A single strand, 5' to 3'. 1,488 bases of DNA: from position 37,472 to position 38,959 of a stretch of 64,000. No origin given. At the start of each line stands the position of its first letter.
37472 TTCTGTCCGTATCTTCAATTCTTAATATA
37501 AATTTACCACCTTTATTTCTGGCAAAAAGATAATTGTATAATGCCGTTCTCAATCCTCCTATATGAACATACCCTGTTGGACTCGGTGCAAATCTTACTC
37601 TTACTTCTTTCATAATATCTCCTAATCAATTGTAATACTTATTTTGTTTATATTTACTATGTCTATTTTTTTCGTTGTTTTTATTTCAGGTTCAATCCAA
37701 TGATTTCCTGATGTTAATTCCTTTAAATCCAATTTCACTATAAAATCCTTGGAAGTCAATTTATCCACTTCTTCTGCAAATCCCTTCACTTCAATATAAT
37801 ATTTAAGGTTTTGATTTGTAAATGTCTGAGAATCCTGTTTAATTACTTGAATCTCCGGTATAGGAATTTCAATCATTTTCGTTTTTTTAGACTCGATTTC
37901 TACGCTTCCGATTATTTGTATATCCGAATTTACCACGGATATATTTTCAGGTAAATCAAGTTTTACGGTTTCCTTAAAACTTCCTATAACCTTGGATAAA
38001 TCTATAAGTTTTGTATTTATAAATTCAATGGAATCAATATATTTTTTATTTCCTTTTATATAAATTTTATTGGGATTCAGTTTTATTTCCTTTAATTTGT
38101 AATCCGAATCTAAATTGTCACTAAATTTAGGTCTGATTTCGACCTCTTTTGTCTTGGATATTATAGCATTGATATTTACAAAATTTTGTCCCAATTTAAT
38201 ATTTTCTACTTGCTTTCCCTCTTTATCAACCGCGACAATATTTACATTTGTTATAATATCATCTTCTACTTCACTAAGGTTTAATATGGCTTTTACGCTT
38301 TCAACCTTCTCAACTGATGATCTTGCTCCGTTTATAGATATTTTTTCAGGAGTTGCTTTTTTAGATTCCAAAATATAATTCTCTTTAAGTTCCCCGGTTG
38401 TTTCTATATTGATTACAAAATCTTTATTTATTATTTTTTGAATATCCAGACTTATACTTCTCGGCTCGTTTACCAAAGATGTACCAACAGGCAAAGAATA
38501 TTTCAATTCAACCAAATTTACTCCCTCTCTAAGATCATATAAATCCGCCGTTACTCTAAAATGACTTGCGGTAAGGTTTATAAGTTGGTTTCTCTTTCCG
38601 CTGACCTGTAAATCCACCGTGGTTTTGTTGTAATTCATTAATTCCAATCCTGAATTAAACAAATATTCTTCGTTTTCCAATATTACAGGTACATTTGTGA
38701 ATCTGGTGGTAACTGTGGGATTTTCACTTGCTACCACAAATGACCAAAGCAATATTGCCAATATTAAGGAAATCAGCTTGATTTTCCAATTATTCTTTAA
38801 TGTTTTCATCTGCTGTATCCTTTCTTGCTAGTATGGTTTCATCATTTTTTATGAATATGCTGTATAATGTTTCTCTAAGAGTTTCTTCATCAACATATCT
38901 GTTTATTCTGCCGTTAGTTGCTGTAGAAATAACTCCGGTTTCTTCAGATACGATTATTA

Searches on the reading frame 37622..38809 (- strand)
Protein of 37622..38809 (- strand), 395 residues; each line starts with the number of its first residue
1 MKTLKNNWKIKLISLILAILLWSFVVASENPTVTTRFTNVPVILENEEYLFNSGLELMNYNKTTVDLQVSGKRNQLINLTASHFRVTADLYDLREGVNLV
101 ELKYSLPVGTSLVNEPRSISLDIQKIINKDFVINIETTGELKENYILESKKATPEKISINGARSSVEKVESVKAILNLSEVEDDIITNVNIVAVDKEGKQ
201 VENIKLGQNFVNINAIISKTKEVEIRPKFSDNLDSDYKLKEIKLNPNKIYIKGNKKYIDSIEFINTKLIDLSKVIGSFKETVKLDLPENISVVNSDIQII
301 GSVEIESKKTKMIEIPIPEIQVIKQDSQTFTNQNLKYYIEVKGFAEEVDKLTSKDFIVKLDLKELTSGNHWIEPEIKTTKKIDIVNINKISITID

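Call 4: search_protein_families(library=pfam, proteins=[window:37622-38809:-])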
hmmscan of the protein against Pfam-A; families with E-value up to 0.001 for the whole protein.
window:37622-38809:- (395 aa): 1 family
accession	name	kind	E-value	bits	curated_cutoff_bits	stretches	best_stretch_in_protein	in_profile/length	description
PF07949.17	YbbR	-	2.7e-28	98.6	22.3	2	133-211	3-77/81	YbbR-like protein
